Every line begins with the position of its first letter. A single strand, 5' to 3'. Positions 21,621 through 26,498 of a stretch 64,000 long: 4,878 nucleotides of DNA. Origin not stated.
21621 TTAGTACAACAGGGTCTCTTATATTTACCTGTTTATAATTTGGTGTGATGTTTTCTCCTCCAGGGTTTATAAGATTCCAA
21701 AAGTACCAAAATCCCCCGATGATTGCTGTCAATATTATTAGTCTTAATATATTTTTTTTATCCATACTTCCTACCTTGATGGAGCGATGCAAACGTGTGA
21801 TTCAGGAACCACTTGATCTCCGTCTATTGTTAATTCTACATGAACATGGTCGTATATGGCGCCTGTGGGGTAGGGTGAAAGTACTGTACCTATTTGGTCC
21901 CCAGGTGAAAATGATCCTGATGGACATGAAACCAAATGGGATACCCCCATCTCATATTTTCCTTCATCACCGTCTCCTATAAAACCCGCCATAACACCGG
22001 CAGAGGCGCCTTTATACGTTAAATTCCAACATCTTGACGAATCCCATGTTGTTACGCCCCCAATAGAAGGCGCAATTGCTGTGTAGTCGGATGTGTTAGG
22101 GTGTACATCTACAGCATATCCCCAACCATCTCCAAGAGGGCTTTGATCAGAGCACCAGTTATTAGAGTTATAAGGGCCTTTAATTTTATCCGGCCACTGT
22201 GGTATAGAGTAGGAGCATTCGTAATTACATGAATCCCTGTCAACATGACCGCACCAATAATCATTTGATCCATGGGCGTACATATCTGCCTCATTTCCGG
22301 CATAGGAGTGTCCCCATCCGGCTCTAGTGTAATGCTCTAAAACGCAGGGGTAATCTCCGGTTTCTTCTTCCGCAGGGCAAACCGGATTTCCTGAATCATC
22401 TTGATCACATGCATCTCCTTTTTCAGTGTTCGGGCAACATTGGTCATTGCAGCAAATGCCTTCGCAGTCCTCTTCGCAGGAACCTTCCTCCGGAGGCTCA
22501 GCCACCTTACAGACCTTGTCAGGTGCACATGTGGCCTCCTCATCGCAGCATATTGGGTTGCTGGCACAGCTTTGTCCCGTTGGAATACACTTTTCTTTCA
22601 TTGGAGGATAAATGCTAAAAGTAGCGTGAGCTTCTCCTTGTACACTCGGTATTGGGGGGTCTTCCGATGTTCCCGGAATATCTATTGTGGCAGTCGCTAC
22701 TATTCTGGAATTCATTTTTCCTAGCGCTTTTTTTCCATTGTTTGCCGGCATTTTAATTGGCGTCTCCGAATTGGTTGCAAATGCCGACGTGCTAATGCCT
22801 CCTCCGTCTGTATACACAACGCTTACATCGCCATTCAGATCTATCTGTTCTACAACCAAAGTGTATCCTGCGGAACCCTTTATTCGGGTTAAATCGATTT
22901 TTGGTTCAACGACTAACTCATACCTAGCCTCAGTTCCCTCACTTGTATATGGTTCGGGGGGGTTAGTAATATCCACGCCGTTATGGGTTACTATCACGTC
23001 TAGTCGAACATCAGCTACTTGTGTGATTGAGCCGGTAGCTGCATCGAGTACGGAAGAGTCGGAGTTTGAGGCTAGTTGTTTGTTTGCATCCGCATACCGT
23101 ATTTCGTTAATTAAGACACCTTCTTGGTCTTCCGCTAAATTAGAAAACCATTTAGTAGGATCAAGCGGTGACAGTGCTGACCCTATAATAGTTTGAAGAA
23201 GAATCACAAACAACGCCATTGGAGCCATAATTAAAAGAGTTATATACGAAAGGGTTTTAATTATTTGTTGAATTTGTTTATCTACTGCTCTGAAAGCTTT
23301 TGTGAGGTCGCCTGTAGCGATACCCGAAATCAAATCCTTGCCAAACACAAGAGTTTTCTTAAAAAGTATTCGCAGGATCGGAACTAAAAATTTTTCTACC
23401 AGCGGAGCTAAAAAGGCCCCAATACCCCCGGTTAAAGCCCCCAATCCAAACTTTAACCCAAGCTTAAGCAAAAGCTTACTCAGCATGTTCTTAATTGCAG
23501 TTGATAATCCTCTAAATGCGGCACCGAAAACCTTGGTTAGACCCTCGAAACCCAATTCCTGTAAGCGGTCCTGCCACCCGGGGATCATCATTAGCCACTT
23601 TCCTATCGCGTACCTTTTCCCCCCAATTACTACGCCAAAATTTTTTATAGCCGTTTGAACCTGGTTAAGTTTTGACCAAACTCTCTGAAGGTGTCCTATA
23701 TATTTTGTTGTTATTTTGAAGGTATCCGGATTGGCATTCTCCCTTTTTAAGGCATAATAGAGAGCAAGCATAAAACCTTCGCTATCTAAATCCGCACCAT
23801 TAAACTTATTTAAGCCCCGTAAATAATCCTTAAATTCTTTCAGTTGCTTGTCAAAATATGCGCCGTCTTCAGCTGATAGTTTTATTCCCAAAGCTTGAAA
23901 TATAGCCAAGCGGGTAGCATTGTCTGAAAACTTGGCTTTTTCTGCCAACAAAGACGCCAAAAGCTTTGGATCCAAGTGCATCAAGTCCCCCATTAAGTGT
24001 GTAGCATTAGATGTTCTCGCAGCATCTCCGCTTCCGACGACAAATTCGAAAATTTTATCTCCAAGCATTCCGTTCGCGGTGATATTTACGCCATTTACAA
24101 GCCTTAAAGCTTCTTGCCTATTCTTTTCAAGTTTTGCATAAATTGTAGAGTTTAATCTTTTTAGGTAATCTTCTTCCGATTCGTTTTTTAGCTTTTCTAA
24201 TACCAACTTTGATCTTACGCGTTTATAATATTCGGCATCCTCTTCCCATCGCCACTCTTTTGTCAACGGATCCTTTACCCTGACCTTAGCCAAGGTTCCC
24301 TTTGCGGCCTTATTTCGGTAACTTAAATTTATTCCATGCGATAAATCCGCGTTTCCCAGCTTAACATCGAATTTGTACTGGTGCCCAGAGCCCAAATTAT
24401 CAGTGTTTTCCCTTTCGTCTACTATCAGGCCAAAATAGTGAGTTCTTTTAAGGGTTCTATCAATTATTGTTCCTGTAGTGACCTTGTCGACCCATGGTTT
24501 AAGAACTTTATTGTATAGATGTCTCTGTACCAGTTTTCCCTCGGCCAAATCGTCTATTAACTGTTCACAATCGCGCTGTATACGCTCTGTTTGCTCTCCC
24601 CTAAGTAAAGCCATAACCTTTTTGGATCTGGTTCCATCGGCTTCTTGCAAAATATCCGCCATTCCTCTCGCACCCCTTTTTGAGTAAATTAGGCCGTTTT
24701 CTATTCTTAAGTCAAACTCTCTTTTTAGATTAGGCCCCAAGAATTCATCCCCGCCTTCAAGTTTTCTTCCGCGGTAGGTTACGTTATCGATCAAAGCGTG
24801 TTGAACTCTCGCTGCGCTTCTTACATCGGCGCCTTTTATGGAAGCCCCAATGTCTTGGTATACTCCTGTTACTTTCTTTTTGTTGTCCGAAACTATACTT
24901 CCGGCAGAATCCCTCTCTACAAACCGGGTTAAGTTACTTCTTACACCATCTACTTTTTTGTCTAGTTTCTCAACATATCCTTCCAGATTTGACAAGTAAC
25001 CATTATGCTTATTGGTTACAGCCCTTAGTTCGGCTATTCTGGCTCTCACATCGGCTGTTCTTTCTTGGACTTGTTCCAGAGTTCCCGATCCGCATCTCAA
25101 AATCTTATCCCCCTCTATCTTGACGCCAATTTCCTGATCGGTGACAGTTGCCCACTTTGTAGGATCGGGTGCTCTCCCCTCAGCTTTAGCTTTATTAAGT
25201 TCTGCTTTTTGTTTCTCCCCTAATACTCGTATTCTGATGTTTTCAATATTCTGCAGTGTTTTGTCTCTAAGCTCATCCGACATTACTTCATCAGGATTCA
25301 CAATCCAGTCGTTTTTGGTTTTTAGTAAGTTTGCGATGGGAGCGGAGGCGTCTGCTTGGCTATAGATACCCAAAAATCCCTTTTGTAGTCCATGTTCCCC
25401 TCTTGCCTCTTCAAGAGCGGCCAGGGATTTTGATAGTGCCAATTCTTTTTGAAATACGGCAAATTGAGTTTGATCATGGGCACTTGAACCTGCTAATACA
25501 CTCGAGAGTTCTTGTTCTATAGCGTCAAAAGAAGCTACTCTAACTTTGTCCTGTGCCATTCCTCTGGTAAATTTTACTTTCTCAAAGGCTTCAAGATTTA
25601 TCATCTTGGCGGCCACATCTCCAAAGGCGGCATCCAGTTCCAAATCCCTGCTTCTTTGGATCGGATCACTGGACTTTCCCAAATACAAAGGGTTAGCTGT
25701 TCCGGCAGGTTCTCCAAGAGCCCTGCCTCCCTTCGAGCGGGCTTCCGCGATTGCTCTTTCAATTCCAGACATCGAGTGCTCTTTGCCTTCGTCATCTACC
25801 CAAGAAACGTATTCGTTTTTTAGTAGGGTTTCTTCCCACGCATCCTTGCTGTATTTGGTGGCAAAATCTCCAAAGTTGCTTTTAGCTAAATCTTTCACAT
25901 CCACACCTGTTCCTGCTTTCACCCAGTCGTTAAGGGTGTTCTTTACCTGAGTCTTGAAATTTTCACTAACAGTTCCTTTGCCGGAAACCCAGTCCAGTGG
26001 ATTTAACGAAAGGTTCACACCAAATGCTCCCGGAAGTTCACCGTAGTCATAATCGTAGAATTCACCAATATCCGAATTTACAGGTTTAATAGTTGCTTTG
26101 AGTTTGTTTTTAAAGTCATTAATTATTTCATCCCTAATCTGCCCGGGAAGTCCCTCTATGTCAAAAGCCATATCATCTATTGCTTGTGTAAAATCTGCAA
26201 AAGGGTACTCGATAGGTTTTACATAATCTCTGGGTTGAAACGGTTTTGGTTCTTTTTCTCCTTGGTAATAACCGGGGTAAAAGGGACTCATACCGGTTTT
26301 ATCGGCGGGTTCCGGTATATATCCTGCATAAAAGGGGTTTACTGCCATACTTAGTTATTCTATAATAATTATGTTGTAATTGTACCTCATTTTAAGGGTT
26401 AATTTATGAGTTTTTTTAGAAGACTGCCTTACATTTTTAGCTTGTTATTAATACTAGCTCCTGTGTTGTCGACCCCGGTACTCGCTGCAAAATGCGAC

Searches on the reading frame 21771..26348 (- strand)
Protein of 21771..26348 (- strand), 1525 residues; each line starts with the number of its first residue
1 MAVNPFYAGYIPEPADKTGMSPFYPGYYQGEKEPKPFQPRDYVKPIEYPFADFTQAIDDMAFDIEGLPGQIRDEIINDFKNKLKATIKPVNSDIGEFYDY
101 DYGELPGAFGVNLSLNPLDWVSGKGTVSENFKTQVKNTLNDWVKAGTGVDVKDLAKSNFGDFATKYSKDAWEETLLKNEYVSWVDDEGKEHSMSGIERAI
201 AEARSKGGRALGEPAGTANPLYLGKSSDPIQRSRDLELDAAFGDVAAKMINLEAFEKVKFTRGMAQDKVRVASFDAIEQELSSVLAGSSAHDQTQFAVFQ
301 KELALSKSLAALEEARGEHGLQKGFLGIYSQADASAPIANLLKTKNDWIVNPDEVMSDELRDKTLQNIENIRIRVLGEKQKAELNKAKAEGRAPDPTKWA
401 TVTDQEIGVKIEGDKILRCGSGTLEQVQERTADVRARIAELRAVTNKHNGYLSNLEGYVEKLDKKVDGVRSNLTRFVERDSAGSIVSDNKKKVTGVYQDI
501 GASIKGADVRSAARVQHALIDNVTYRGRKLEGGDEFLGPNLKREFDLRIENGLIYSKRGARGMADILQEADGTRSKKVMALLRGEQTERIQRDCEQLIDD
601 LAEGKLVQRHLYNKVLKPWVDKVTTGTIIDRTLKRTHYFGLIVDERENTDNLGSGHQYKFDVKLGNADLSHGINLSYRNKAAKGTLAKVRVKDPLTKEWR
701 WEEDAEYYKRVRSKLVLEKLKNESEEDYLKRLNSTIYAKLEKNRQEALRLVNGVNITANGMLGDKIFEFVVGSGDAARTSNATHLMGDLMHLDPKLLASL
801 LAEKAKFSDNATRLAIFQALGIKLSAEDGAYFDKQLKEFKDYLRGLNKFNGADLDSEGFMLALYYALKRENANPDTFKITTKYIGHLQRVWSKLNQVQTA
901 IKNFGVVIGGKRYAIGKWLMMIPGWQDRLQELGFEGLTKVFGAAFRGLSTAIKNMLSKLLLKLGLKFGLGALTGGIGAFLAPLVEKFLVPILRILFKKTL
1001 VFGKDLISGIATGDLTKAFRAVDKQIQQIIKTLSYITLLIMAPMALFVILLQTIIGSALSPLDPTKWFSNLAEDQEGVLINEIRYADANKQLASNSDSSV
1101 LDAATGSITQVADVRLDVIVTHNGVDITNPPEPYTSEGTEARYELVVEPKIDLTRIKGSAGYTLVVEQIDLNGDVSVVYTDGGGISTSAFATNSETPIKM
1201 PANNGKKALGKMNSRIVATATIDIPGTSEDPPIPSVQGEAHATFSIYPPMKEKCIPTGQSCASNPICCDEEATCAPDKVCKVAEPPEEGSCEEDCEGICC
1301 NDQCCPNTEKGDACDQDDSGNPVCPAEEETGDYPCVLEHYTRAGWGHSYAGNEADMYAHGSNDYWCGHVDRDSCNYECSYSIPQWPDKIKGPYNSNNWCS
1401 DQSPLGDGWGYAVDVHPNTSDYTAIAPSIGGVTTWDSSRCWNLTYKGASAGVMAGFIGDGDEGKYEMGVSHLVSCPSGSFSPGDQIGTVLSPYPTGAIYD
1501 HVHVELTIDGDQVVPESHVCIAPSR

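Call 4: search_protein_families(library=pfam, proteins=[window:21771-26348:-], max_evalue=1)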
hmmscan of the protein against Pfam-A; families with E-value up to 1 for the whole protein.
window:21771-26348:- (1525 aa): 2 families
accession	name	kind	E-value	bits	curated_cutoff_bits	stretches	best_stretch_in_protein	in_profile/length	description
PF11459.13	AbiEi_3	-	0.069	13.2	26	0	766-804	66-104/157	Transcriptional regulator, AbiEi antitoxin, Type IV TA system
PF23991.1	DUF7310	-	0.1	13.5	40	1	423-470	31-78/83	Coiled-coil region of unknown function (DUF7310)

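Call 24: search_solved_structures(query=window:21771-26348:-, max_evalue=1, show_alignments=1)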
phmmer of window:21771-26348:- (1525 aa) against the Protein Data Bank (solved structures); distinct sequences matched with E-value up to 1: 1.
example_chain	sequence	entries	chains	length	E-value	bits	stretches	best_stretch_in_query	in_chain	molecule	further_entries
9arw_H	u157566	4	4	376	0.22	12.2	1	19-52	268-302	CSD domain-containing protein Cmr6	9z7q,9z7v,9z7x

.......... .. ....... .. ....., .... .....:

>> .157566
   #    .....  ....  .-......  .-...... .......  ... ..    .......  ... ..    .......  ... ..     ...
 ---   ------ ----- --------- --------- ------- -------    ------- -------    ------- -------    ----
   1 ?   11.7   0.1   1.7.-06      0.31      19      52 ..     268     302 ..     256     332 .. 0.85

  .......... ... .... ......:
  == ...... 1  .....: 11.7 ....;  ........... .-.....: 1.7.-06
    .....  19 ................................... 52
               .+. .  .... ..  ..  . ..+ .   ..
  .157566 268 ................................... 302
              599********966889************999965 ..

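Call 42: search_solved_structures(query=A3, max_evalue=10)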
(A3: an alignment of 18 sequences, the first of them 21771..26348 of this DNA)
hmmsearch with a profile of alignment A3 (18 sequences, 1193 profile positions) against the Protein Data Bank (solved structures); distinct sequences matched with E-value up to 10: 49.
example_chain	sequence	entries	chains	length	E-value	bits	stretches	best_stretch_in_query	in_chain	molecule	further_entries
7ju4_v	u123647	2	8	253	0.00011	23.6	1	243-384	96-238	28 kDa inner dynein arm light chain, axonemal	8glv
1uuj_A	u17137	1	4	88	0.0074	17.5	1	672-731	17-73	PLATELET-ACTIVATING FACTOR ACETYLHYDROLASE IB ALPHA SUBUNIT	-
6kos_A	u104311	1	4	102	0.029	15.6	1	321-386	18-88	SUWA (Super WA20)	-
3s84_A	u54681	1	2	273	0.056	14.6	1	254-375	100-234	Apolipoprotein A-IV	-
5xg2_A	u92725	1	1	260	0.066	14.4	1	279-413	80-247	Chromosome partition protein Smc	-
6ds9_A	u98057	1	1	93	0.071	14.3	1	325-389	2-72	de novo designed three helix bundle GRa3D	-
8oyv_A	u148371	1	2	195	0.081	14.1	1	322-399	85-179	De novo designed soluble Claudin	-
1vyh_C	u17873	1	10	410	0.14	13.4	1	680-731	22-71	PLATELET-ACTIVATING FACTOR ACETYLHYDROLASE IB ALPHA SUBUNIT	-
8dyu_B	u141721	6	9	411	0.18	12.9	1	680-731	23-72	Platelet-activating factor acetylhydrolase IB subunit beta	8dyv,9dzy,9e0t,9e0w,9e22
6fia_A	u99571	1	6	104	0.19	12.9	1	310-397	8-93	LINE-1 retrotransposable element ORF1 protein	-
8pqw_B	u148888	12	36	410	0.19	12.9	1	680-731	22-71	Platelet-activating factor acetylhydrolase IB subunit beta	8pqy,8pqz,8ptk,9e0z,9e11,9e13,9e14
36bz_A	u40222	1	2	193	0.28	12.3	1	461-500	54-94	QUI1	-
1l8d_A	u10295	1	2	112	0.29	12.3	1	308-383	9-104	DNA double-strand break repair rad50 ATPase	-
8fdt_B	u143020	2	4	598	0.32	12.1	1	680-731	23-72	Platelet-activating factor acetylhydrolase IB subunit beta | Platelet-activating factor acetylhydrolase IB subunit beta,Platelet-activating factor acet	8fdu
6zff_A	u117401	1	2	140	0.34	12.1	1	302-384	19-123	DNA double-strand break repair Rad50 ATPase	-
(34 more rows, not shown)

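Call 43: search_protein_families(library=pfam, alignment_id=A3, max_evalue=0.01)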
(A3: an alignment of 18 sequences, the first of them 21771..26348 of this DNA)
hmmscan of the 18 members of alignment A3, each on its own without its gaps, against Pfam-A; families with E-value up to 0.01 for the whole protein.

A. member 1, window:21771-26348:- (1525 aa): 0 families

B. families by the number of members that match (of 18 scanned): 9 families
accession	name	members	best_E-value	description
PF05257.22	CHAP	4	5.6e-05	CHAP domain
PF01551.29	Peptidase_M23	2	1.9e-07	Peptidase family M23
PF13529.12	Peptidase_C39_2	1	6e-05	Peptidase_C39 like family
PF05008.21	V-SNARE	1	0.002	Vesicle transport v-SNARE protein N-terminus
PF06114.19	Peptidase_M78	1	0.0041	IrrE N-terminal-like domain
PF18088.7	Glyco_H_20C_C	1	0.005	Glycoside Hydrolase 20C C-terminal domain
PF05531.17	NPV_P10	1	0.0056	Nucleopolyhedrovirus P10 protein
PF02411.20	MerT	1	0.0063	MerT mercuric transport protein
PF17519.7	DUF5444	1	0.0094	Family of unknown function (DUF5444)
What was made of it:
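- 21771..26348 (-): 1525-aa giant protein: N-terminal helical part of about 900 aa without a signal peptide, a transmembrane cluster at about residues 900-1060, a Cys-rich region, and a divergent M23-like C-terminal domain. Members carry CHAP (4), M23 (2) and C39_2 (1) (call 43).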

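Call 45: search_protein_families(library=ncbifam, proteins=[window:21771-26348:-], max_evalue=0.1)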
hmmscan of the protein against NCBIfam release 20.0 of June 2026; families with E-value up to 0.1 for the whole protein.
window:21771-26348:- (1525 aa): 0 families

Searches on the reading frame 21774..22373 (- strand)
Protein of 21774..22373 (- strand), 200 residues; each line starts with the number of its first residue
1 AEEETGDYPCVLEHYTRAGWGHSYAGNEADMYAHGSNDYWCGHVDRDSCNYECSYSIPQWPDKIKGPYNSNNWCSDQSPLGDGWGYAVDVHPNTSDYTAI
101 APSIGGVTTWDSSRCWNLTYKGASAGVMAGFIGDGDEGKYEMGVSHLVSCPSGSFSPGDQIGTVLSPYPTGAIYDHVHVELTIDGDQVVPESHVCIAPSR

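Call 61: search_solved_structures(query=window:21774-22373:-, max_evalue=10, show_alignments=2)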
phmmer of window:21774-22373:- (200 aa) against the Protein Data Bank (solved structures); distinct sequences matched with E-value up to 10: 2.
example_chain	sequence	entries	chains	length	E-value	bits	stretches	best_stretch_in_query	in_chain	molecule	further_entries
6sx1_A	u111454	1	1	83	0.49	13.5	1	135-182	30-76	Surface protein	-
6ci8_A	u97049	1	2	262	1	12.4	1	137-197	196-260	3-oxoacyl-[acyl-carrier-protein] reductase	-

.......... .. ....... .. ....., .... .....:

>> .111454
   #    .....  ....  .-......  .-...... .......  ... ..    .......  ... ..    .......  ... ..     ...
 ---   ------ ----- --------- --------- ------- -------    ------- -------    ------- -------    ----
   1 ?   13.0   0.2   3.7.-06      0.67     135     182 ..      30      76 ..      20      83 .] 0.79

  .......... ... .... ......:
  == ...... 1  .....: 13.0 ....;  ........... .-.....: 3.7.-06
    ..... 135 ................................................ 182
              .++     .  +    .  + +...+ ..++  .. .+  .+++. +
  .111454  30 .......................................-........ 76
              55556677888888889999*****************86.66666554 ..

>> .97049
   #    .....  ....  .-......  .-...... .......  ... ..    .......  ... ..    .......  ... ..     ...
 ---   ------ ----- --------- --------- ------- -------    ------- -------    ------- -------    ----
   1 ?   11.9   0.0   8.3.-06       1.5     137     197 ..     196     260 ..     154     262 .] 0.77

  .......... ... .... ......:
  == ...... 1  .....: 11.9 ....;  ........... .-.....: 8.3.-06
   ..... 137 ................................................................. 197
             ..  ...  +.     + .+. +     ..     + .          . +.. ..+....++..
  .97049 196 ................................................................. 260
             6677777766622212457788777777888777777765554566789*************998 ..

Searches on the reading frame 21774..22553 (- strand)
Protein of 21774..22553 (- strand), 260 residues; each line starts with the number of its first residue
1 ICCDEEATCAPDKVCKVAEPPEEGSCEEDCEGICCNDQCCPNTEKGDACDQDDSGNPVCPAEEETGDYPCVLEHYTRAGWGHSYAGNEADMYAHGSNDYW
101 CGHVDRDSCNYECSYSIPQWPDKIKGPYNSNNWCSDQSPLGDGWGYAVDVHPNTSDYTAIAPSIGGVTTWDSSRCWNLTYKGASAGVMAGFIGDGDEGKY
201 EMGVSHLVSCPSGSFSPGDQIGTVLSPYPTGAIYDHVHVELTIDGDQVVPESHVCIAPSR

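Call 44: search_protein_families(library=pfam, proteins=[window:21774-22553:-], max_evalue=5)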
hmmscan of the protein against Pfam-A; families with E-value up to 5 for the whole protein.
window:21774-22553:- (260 aa): 0 families
